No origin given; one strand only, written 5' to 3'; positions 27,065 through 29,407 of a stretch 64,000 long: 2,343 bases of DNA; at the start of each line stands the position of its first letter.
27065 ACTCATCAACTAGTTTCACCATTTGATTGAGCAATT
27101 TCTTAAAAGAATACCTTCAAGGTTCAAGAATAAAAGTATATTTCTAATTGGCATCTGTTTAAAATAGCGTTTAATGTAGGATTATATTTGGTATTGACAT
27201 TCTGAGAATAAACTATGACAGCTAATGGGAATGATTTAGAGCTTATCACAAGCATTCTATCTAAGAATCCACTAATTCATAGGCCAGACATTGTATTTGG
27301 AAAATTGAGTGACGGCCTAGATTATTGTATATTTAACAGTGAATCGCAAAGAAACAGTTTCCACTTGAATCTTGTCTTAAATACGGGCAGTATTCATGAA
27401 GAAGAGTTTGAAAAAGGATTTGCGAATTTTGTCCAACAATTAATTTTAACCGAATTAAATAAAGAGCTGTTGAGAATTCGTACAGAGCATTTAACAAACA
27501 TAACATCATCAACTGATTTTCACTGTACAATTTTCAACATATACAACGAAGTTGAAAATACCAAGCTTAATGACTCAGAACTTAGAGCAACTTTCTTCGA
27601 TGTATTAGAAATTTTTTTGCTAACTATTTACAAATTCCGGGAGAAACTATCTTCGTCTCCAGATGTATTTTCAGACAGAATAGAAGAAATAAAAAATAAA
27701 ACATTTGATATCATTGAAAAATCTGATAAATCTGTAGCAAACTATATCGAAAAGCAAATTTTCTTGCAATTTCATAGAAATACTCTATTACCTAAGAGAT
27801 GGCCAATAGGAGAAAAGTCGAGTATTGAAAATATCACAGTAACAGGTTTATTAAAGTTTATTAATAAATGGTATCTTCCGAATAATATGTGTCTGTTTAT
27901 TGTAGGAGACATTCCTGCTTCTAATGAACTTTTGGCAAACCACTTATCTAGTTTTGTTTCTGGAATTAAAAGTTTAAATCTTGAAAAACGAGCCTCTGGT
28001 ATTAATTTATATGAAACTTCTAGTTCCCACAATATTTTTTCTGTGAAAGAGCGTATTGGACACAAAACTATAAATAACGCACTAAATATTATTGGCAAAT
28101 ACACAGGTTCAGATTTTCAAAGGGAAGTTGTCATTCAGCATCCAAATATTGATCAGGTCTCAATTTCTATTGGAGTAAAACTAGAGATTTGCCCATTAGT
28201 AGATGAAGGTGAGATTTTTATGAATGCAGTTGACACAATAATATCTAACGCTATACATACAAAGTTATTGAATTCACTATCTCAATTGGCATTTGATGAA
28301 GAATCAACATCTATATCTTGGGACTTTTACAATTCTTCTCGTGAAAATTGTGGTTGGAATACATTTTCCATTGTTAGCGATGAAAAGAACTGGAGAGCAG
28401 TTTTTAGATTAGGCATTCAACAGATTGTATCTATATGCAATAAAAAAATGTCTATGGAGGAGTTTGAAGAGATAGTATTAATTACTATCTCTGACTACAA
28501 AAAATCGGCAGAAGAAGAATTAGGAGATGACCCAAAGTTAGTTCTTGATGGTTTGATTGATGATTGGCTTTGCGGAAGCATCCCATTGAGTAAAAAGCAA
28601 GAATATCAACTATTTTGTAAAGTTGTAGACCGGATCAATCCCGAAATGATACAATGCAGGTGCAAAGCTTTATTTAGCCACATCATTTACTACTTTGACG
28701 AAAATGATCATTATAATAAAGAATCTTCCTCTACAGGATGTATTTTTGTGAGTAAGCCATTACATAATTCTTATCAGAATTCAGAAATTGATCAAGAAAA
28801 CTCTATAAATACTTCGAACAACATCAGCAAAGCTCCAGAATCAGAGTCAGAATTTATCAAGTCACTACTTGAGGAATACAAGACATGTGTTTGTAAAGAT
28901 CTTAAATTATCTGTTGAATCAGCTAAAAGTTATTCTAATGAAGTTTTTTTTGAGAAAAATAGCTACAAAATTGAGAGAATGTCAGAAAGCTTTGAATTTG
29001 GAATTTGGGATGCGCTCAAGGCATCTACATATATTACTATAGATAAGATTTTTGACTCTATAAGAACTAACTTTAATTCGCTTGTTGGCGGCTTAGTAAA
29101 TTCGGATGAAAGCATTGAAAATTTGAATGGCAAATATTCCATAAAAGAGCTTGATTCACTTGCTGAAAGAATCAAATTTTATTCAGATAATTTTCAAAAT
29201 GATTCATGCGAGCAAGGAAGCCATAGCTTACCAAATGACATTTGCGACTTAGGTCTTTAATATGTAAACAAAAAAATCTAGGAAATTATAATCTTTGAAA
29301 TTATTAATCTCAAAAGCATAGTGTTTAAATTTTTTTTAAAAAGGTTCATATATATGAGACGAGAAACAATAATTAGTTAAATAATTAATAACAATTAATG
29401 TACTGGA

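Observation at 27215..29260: Insulinase (M16)-like protein whose HxxEH zinc site reads NFVQQ: candidate pseudopeptidase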

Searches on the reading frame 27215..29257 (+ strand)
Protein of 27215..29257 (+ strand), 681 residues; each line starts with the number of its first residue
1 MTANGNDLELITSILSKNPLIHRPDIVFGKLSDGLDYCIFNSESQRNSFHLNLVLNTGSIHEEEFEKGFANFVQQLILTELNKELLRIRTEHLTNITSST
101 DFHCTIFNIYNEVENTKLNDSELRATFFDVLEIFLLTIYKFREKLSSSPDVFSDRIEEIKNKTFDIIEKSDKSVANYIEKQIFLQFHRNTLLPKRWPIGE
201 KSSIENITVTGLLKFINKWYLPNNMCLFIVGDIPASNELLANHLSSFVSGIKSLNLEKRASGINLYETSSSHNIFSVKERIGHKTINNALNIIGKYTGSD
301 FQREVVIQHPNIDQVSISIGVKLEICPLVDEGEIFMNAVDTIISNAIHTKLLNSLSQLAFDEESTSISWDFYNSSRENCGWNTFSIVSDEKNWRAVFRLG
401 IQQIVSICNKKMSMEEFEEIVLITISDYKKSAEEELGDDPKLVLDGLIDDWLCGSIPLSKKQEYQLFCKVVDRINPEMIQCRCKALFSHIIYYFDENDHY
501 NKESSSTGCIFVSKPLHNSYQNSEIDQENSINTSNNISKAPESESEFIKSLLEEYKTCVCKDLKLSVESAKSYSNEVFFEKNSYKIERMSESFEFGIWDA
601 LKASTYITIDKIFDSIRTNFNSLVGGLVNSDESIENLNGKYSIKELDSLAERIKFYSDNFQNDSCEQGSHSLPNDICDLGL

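Call 3: search_protein_families(library=pfam, proteins=[window:27215-29257:+], max_evalue=10)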
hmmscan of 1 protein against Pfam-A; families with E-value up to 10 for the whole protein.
window:27215-29257:+ (681 aa): 2 families
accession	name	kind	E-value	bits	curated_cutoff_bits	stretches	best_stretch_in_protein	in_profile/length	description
PF05193.26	Peptidase_M16_C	-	9.4e-14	52.1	23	1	206-420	1-177/181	Peptidase M16 inactive domain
PF00675.25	Peptidase_M16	-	0.015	15.7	22.3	1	44-107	8-75/149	Insulinase (Peptidase family M16)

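Call 4: search_solved_structures(query=window:27215-29257:+, max_evalue=10, show_alignments=3)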
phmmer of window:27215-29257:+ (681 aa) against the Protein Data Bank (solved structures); distinct sequences matched with E-value up to 10: 14.
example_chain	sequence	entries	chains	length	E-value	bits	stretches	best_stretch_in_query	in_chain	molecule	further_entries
6oft_A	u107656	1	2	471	5.8e-11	44.8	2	189-241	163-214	Probable zinc protease PqqL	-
6ofs_A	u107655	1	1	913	4e-10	42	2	189-241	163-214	Probable zinc protease PqqL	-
6b03_A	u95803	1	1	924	2.3e-07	32.9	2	174-236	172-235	Putative zinc protease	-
6b05_A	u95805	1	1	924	5.7e-07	31.6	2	174-236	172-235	Putative zinc protease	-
6brs_A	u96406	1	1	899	6.3e-07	31.5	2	174-236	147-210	Putative zinc protease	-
9ldy_A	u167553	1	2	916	0.00011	24.1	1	19-235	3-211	Peptidase, M16 family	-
3go9_A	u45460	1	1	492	0.00024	22.9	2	27-78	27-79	insulinase family protease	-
5euf_A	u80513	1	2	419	0.045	15.4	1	191-246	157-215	Protease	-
4nnz_A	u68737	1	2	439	0.098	14.3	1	198-237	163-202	Probable zinc protease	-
7ng0_A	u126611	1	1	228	0.24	13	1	378-423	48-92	Nucleoid occlusion protein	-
7nfu_A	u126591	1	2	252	0.27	12.8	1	378-423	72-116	Nucleoid occlusion protein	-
9g9t_D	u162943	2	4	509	0.3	12.7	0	166-239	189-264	Putative peptidase M16 family protein | Putative peptidase M16 family potein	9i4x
3amj_C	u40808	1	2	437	0.42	12.2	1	193-234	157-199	zinc peptidase active subunit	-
3ami_A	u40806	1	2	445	0.43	12.2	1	193-234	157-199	zinc peptidase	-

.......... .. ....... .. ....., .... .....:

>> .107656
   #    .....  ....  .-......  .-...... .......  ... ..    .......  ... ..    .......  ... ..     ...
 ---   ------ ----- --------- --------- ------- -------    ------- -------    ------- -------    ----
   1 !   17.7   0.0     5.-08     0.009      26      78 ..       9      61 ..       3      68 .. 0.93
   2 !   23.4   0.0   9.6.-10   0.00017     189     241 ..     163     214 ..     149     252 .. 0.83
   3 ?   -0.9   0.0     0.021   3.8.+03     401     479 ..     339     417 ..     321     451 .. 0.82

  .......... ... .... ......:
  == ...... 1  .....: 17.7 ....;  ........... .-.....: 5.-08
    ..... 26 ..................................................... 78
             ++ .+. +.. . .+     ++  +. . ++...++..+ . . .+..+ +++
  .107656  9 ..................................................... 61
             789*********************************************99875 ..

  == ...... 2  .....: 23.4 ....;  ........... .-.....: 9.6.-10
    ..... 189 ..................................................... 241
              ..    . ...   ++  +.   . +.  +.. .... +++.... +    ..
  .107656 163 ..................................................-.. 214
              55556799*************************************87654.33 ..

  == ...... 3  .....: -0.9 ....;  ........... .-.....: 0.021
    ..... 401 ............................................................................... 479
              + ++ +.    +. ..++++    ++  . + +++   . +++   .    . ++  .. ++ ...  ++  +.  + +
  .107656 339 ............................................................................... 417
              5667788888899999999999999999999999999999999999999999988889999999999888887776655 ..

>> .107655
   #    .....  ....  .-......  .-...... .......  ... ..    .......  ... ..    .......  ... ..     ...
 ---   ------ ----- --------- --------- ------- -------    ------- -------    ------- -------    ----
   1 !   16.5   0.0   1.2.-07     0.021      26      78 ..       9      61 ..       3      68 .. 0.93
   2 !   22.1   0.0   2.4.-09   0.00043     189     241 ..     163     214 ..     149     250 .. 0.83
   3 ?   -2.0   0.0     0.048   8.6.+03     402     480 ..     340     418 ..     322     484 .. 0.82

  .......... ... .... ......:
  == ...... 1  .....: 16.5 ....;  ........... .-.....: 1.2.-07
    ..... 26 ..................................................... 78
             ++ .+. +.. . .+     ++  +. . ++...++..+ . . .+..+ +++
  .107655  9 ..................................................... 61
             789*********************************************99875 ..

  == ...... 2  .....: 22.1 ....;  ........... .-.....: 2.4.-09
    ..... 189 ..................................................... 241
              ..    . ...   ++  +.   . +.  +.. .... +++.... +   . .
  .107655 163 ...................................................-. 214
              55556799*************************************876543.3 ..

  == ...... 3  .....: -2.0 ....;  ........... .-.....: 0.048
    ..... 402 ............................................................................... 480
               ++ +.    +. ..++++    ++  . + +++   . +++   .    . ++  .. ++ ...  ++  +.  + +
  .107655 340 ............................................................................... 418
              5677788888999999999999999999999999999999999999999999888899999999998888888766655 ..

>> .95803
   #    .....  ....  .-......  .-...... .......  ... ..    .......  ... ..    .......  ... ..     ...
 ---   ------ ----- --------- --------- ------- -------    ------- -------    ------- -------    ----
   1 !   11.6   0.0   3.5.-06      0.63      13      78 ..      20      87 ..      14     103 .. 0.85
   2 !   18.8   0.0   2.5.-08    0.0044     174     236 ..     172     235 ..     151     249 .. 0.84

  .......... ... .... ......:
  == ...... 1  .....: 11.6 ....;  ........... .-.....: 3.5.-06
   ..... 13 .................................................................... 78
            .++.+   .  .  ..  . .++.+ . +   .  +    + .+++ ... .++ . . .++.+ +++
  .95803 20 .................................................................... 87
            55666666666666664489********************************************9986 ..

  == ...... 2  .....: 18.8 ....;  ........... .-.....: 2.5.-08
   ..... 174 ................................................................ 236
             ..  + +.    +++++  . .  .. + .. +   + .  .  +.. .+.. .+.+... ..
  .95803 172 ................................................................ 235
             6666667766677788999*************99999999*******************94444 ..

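Call 5: search_protein_families(library=ncbifam, proteins=[window:27215-29257:+], max_evalue=10)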
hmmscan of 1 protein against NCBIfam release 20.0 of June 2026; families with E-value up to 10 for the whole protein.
window:27215-29257:+ (681 aa): 1 family
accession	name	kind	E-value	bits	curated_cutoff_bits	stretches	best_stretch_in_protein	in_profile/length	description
NF047421.1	YfmH_fam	equivalog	0.0002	20.7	250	1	199-235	171-207/425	EF-P 5-aminopentanol modification-associated protein YfmH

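Call 6: find_homologous_proteins(query=window:27215-29257:+, max_evalue=0.001)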
Query window:27215-29257:+ (681 aa): 10 proteins with E <= 0.001 among 8000 candidates.
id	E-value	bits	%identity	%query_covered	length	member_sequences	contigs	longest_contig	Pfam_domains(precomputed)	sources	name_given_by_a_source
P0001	0.0e+0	1456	97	100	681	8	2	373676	PF05193.27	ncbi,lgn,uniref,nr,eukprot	ncbi:insulinase-like peptidase [Cryptosporidium hominis]|uniref:Insulinase-like peptidase n=1 Tax=Cr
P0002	0.0e+0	1148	76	100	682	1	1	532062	PF05193.27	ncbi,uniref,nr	ncbi:uncharacterized protein cubi_00656 [Cryptosporidium ubiquitum]|uniref:Peptidase M16 C-terminal 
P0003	0.0e+0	1138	77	100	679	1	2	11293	PF05193.27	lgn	-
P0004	0.0e+0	1080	71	100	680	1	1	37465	PF05193.27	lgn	-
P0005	0.0e+0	1079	72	100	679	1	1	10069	PF05193.27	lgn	-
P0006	3.7e-289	979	66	100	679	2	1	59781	PF05193.27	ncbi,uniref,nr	ncbi:peptidase'insulinase-like peptidase' [Cryptosporidium canis]|uniref:Peptidase'insulinase-like p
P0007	2.7e-245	834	59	100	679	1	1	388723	PF00675.26,PF05193.27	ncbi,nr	ncbi:peptidase M16 inactive domain-containing protein [Cryptosporidium felis]|nr:peptidase M16 inact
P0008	1.0e-217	743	53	100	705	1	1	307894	PF05193.27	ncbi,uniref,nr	ncbi:hypothetical protein FG386_002479 [Cryptosporidium ryanae]|uniref:uncharacterized protein n=1 T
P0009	1.2e-215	736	52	100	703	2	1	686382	PF05193.27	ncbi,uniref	ncbi:peptidase insulinase-like peptidase [Cryptosporidium xiaoi]|uniref:Peptidase insulinase-like pe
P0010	1.5e-5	42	24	32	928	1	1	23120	PF00675.26,PF05193.27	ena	-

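Call 26: search_solved_structures(query=A1, max_evalue=0.01, show_alignments=4)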
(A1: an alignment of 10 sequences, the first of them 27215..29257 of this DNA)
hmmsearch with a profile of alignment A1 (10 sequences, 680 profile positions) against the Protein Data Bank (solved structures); distinct sequences matched with E-value up to 0.01: 9.
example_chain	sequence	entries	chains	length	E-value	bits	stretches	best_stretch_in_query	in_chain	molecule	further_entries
6oft_A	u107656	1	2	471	5e-15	58.1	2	191-256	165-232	Probable zinc protease PqqL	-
6ofs_A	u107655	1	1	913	3.8e-14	55.2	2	192-256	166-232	Probable zinc protease PqqL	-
6b03_A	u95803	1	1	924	5.9e-11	44.7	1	171-235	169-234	Putative zinc protease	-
6b05_A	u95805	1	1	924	8.4e-11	44.2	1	171-235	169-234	Putative zinc protease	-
6brs_A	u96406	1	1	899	3.4e-10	42.2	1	171-235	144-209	Putative zinc protease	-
9ldy_A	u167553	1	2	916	3.5e-07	32.2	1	20-79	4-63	Peptidase, M16 family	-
3go9_A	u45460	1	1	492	3.7e-05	25.5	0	205-254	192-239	insulinase family protease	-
5euf_A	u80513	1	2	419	0.0026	19.4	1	192-237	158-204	Protease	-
4nnz_A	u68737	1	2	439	0.0088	17.7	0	198-236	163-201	Probable zinc protease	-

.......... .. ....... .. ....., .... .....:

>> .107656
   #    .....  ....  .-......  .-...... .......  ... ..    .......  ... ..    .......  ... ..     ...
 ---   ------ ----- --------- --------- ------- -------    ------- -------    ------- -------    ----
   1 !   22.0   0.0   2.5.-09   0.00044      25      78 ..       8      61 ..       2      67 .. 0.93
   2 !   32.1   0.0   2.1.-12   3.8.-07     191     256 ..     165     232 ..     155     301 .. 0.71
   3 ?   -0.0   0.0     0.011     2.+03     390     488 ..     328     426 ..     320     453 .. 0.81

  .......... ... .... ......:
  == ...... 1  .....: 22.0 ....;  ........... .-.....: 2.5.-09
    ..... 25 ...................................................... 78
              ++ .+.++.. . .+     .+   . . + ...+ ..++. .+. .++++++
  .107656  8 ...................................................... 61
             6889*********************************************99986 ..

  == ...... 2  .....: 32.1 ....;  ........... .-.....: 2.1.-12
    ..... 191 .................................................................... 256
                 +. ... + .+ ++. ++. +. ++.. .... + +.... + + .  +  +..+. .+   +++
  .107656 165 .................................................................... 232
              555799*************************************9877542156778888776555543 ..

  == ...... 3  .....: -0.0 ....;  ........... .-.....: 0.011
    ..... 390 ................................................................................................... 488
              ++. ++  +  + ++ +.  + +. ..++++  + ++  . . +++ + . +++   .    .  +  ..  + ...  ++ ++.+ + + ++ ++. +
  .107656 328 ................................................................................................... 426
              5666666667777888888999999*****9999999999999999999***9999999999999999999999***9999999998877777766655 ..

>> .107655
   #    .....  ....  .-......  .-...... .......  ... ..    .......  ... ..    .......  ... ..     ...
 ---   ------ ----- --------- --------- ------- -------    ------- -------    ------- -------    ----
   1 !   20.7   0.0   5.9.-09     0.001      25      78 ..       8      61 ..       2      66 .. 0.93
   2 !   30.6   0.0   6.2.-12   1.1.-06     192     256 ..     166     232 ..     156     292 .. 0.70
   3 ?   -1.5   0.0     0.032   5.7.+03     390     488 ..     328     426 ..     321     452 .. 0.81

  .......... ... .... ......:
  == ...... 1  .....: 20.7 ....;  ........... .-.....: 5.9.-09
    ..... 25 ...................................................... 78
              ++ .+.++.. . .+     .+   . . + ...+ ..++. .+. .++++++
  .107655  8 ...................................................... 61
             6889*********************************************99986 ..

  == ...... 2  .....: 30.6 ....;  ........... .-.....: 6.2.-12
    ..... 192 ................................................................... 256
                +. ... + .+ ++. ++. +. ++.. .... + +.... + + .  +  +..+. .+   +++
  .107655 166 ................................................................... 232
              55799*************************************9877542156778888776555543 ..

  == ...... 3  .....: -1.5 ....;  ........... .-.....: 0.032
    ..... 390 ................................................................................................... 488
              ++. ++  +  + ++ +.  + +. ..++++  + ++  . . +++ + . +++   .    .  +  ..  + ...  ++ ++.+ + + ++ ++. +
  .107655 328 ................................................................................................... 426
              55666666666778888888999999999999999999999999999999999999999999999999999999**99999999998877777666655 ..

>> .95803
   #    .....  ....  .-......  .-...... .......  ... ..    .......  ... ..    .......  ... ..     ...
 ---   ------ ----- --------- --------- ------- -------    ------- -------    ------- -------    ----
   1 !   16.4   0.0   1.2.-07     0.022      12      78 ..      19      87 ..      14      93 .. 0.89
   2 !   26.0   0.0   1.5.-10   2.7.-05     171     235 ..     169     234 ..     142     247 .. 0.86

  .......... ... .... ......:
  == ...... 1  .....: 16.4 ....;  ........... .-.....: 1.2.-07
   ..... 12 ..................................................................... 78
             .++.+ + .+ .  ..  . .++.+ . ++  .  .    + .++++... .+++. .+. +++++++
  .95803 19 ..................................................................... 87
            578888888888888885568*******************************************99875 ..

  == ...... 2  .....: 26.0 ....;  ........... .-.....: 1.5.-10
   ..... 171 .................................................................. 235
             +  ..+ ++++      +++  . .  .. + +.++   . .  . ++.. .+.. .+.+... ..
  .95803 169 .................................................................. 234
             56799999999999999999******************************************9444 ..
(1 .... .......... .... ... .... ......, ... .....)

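Call 27: predict_structure(alignment_id=A1)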
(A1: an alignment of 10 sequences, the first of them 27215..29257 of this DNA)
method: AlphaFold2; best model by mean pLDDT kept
length: 681 residues; sequences in the alignment: 10
mean_pLDDT: 46.8   pTM: 0.36
mean pLDDT of the five models: 46.8, 46.4, 44.6, 40.9, 39.8
residues with pLDDT >= 90: 0; 70-90: 99; 50-70: 171; < 50: 411
segments of 3 or more residues with pLDDT < 50: 1-63, 97-120, 173-199, 222-311, 325-329, 373-379, 428-436, 438-462, 496-506, 518-542, 562-681
pLDDT, mean of each block of 10 residues (from residue 1): 33 37 34 37 32 37 52 65 62 49 46 42 55 66 74 70 62 42 35 36 68 63 32 29 37 30 26 24 28 31 41 61 47 64 75 71 64 48 68 82 81 79 58 41 41 41 55 76 71 49 44 48 28 30 56 72 37 27 26 28 31 32 30 34 37 29 26 25 25
secondary structure, 60 per line:
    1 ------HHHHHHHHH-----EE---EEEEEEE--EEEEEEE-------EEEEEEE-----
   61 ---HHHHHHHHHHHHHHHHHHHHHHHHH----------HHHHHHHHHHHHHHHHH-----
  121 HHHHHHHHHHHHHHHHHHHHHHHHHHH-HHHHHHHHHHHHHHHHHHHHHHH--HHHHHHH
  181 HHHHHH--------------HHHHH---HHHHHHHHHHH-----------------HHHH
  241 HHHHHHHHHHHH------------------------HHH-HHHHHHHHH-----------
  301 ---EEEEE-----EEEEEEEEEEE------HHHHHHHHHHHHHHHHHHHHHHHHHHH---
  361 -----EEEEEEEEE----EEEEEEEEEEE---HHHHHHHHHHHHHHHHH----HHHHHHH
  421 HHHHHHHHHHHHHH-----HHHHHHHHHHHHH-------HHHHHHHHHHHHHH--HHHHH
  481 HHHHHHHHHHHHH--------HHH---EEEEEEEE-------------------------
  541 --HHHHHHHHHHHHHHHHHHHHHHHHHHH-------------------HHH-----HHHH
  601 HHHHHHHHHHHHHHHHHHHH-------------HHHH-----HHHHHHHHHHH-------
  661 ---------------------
elements in order (helices of 4 or more, strands of 3 or more residues): H7-15 E26-32 E35-41 E49-55 H64-88 H99-115 H121-147 H149-171 H174-186 H201-205 H209-219 H237-252 H281-289 E304-308 E314-324 H331-357 E366-374 E379-389 H393-409 H414-434 H440-452 H460-473 H476-493 E508-515 H543-569 H597-620 H634-637 H643-653

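Call 28: search_protein_representatives(alignment_id=A1)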
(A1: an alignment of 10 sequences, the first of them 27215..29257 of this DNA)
Query: 10 sequences, 680 profile positions. Proteins with E-value up to 0.001 (for the whole library): 1947; up to 1e-10: 150; up to 1e-30: 8. The best 150 are listed.
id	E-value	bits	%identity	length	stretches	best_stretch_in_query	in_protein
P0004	0.0e+00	1283.7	-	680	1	1-680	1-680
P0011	8.9e-139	480.4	-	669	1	7-657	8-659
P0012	7.2e-62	226.2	-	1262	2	161-519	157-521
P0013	7.6e-48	179.8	-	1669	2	168-517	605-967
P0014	4.2e-38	147.6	-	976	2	11-233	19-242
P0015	1.3e-35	139.4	-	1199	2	13-236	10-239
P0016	5.3e-35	137.4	-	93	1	588-680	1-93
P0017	8.1e-33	130.2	-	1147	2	21-235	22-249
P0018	9.2e-29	116.8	-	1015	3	155-234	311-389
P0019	3.8e-28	114.8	-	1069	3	21-233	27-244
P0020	8.9e-28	113.5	-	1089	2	307-523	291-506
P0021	3.9e-27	111.4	-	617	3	363-489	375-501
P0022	5.1e-26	107.7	-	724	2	18-233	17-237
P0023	7.3e-26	107.2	-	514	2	308-489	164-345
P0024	2.1e-25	105.7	-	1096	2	307-493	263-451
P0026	2.9e-23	98.6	-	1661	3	14-237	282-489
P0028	8.7e-23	97.0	-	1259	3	169-240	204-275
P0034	3.0e-20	88.7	-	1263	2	23-238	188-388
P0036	3.4e-19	85.2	-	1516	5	170-232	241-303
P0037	3.9e-19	85.0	-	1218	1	30-497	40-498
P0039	1.0e-18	83.6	-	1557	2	18-236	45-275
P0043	4.1e-18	81.6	-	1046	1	17-489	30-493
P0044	6.9e-18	80.8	-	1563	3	24-236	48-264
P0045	8.3e-18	80.6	-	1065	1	19-508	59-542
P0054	1.5e-15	73.1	-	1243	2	17-253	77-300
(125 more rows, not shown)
